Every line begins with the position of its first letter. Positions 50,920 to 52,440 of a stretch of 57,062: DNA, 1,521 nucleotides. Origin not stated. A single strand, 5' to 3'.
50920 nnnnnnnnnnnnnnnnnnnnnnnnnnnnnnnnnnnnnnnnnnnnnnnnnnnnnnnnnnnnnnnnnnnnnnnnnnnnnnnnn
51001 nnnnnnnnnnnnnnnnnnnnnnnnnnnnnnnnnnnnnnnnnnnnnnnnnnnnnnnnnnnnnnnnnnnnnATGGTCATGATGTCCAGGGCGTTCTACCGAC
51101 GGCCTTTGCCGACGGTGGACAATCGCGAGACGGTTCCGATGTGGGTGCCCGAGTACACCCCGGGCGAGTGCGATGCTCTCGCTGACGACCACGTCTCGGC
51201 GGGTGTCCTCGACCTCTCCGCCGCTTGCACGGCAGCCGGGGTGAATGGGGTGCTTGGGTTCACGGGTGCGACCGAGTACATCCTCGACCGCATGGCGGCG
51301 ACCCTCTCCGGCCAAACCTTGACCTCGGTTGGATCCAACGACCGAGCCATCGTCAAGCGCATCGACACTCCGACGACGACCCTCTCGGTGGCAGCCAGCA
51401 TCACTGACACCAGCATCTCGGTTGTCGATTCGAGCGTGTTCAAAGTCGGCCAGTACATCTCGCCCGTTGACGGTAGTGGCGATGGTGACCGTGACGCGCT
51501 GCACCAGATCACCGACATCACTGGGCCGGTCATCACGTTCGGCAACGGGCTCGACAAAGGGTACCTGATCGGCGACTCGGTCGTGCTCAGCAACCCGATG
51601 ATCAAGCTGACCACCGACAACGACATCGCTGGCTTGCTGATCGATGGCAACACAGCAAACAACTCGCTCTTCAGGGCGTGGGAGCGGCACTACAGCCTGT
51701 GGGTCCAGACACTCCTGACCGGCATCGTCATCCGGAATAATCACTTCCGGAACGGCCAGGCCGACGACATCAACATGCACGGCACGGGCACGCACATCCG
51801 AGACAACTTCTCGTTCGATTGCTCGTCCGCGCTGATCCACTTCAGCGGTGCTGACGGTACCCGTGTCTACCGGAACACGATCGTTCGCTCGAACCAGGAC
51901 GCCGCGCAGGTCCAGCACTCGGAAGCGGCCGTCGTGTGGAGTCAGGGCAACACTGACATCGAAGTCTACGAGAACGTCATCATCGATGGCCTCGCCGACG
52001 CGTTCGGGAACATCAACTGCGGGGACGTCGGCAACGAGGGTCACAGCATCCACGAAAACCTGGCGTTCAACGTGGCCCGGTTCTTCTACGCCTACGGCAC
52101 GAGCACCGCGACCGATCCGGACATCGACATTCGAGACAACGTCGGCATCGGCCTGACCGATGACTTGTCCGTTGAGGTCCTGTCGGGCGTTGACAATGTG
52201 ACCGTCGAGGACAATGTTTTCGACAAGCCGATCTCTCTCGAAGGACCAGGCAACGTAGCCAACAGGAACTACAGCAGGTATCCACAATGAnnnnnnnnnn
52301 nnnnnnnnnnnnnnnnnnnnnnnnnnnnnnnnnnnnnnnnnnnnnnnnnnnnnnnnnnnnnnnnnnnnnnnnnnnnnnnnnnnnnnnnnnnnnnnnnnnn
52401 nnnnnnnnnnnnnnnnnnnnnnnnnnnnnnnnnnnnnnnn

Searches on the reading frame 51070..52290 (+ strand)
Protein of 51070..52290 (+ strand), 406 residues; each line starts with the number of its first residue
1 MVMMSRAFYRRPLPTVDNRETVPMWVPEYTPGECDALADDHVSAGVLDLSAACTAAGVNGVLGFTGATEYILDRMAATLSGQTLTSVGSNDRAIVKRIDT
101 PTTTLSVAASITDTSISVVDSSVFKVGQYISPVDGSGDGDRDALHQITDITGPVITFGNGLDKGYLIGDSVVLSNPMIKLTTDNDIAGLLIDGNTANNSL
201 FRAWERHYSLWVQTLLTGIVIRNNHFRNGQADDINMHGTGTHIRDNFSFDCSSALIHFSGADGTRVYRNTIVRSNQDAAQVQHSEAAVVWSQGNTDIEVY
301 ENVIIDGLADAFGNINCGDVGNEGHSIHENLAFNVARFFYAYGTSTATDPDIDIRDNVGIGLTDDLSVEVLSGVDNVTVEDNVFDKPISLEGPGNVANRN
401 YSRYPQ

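Call 10: search_protein_families(library=pfam, proteins=[window:51070-52290:+], max_evalue=0.01)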
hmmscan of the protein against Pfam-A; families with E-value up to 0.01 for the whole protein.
window:51070-52290:+ (406 aa): 2 families
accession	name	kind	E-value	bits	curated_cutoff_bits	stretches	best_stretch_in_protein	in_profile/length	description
PF13229.12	Beta_helix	-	0.00064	19.8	25.9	1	197-346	19-149/158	Right handed beta helix region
PF05048.19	NosD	-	0.0052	16.7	23.6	0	188-286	48-138/212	Periplasmic copper-binding protein (NosD)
